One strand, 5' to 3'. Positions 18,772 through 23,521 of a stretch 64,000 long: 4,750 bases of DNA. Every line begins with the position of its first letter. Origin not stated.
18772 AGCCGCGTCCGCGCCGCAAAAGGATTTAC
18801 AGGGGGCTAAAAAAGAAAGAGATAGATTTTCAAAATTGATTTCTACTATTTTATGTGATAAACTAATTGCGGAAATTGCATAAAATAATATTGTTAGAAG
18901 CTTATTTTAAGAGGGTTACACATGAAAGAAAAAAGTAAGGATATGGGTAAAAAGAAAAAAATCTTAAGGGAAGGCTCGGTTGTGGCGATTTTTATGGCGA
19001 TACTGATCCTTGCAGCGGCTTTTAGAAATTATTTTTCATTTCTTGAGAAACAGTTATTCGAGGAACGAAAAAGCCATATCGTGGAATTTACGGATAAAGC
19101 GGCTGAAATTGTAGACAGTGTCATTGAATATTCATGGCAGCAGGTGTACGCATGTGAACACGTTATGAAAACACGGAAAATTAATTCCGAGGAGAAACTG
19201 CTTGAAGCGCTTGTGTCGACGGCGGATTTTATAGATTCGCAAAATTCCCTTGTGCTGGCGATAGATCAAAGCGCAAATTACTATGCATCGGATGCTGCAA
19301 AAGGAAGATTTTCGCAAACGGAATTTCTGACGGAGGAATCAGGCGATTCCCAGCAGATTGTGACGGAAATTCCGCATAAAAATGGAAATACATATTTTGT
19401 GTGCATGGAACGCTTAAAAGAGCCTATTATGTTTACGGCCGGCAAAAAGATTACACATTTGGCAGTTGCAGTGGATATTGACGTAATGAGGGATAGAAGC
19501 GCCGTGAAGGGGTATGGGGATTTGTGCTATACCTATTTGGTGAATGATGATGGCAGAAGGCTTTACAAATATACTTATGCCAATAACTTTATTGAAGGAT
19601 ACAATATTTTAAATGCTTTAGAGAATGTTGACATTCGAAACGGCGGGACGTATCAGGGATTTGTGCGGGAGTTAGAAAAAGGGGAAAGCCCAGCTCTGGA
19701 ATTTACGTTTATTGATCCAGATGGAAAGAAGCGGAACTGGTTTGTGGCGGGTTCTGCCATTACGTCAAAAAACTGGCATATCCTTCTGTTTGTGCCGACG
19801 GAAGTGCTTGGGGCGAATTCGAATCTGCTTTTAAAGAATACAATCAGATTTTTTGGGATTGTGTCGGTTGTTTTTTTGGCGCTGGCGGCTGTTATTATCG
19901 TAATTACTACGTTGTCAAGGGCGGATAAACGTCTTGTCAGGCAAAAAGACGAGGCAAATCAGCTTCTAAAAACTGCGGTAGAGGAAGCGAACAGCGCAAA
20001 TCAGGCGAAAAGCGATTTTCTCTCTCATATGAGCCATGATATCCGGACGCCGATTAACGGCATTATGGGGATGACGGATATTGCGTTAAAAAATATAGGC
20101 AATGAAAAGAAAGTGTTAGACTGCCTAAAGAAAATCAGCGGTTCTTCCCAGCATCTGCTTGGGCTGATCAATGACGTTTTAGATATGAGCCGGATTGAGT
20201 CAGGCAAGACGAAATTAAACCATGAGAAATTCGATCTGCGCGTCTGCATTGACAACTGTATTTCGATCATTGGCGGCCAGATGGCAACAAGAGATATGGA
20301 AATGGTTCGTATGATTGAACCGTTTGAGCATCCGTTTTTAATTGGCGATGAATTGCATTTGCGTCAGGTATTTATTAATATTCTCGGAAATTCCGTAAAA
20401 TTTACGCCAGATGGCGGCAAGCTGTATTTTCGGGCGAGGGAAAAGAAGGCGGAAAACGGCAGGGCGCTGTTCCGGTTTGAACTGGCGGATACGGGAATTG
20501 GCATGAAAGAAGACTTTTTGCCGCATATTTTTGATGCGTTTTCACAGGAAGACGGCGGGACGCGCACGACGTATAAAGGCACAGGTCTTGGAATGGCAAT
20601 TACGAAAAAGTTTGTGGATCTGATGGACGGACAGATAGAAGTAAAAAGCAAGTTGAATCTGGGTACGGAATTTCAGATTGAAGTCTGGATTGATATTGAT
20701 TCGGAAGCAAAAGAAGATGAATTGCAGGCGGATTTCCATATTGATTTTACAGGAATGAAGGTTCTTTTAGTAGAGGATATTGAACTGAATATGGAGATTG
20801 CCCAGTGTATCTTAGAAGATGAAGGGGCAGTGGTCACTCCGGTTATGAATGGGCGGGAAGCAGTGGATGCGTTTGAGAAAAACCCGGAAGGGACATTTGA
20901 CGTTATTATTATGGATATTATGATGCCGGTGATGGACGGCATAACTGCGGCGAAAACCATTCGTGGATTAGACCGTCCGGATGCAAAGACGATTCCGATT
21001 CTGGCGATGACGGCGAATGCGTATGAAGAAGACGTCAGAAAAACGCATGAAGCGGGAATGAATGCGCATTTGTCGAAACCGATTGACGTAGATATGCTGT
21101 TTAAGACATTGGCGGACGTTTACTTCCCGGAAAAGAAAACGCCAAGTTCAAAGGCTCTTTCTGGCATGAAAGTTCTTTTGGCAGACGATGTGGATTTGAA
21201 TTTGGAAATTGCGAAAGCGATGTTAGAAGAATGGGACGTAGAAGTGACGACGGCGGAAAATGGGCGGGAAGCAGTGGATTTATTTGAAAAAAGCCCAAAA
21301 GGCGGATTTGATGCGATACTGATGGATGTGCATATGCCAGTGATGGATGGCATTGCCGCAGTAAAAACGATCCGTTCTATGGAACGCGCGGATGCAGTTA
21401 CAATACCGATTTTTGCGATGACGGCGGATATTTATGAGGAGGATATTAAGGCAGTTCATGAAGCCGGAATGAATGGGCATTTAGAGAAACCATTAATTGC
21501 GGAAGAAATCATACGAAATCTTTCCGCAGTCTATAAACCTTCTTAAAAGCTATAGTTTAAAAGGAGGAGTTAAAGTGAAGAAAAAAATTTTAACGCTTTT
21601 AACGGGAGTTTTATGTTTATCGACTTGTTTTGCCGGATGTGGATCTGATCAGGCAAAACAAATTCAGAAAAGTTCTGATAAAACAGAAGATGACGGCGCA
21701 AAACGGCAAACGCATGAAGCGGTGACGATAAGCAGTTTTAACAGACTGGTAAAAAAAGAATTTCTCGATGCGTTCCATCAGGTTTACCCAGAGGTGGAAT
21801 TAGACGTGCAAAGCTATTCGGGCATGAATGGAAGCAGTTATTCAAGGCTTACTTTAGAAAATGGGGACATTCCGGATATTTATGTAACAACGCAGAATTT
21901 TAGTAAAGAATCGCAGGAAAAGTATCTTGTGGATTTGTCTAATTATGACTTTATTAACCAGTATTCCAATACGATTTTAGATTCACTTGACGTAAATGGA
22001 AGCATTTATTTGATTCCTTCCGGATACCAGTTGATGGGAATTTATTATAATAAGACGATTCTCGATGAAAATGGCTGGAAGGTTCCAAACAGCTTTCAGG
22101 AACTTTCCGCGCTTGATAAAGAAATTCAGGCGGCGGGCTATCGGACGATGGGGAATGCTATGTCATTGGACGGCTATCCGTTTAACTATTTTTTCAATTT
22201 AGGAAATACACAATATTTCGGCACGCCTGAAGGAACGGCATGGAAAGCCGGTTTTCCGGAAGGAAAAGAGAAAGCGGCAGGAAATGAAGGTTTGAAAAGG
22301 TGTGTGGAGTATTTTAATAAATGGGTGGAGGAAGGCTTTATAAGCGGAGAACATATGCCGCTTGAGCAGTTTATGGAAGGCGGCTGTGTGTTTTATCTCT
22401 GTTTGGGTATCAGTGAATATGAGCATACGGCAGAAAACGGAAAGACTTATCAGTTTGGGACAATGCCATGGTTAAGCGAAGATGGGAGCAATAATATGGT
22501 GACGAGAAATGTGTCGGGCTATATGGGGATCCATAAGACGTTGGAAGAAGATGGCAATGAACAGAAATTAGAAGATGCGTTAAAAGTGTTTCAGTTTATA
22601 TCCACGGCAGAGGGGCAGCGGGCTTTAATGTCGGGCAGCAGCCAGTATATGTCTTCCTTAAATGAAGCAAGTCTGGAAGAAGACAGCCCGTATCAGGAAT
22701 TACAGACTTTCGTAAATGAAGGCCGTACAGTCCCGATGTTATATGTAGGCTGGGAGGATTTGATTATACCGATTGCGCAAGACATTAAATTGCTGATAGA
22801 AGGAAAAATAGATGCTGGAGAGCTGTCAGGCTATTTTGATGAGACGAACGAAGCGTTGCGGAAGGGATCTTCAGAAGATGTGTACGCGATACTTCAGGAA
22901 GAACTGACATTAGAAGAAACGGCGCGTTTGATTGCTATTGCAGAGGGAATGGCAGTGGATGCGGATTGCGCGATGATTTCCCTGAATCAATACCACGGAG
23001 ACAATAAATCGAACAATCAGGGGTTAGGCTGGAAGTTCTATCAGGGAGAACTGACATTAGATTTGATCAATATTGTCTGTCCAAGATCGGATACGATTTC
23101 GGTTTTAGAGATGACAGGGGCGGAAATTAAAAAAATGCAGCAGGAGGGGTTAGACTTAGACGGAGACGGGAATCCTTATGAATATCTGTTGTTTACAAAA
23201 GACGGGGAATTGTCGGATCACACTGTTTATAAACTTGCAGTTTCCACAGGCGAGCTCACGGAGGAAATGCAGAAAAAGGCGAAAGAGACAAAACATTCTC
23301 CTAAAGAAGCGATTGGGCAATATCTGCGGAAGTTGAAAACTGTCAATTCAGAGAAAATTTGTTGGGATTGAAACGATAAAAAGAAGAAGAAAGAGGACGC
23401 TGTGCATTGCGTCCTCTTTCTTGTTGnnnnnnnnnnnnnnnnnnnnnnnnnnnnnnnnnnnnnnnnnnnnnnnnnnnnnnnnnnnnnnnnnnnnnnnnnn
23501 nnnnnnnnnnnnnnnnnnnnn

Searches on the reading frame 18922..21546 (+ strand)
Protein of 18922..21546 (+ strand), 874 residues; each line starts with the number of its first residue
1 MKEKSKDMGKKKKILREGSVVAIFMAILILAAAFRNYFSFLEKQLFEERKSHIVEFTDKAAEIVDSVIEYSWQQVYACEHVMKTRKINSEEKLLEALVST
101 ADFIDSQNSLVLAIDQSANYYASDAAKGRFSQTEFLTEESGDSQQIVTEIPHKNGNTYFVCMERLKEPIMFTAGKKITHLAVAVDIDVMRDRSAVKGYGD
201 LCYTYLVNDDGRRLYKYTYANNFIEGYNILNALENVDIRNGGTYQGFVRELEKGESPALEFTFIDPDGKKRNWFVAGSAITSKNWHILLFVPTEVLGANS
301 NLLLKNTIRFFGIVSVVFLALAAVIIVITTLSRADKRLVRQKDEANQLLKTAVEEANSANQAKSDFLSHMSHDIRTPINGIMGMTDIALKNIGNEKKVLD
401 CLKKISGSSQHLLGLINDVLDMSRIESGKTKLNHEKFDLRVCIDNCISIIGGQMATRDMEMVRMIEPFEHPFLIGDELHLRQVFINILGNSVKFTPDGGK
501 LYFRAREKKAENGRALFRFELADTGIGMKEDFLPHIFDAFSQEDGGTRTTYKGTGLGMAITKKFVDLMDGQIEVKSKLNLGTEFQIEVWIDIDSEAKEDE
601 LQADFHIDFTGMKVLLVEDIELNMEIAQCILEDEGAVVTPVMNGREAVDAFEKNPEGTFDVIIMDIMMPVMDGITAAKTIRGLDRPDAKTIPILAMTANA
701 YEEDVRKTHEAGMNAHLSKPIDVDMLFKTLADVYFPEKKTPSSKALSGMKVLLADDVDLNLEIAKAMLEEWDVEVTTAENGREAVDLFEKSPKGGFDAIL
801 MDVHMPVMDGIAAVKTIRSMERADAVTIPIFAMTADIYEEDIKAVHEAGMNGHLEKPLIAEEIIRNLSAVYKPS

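Call 90: search_protein_families(library=pfam, proteins=[window:18922-21546:+], max_evalue=0.00001)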
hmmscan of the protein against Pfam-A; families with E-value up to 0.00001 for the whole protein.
window:18922-21546:+ (874 aa): 3 families
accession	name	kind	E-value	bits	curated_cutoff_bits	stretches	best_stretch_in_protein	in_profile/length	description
PF00072.30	Response_reg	-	2e-45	154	30.2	2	614-730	1-110/111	Response regulator receiver domain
PF02518.31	HATPase_c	-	1.5e-23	83.8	26.4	1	475-588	1-107/111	Histidine kinase-, DNA gyrase B-, and HSP90-like ATPase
PF00512.31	HisKA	-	1.4e-18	67.2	26.9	1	362-428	1-66/66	His Kinase A (phospho-acceptor) domain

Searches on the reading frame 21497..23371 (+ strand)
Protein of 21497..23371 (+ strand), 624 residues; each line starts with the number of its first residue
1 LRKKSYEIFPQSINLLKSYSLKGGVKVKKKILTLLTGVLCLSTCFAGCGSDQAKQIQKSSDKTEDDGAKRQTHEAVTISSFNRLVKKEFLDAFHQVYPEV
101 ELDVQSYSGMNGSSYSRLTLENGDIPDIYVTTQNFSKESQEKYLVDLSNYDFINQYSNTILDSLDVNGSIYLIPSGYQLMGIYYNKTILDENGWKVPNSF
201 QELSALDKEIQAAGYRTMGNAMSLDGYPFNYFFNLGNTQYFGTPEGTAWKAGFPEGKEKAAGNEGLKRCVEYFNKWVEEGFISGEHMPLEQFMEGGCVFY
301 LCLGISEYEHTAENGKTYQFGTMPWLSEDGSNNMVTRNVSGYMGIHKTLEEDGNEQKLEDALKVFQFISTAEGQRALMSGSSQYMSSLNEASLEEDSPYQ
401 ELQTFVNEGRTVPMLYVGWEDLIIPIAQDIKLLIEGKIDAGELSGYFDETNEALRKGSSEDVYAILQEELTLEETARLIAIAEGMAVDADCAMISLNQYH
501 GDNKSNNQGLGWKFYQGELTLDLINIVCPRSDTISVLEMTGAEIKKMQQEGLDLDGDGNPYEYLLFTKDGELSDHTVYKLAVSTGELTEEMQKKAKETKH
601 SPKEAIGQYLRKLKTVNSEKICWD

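Call 90: search_protein_families(library=pfam, proteins=[window:21497-23371:+], max_evalue=0.00001)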
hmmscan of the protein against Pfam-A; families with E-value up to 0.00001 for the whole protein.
window:21497-23371:+ (624 aa): 2 families
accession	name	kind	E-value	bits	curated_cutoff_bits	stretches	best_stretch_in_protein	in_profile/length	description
PF13416.11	SBP_bac_8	-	4.6e-17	63.1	27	1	118-395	30-269/279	Bacterial extracellular solute-binding protein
PF01547.30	SBP_bac_1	-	2.3e-08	34.8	26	1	86-277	11-208/307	Bacterial extracellular solute-binding protein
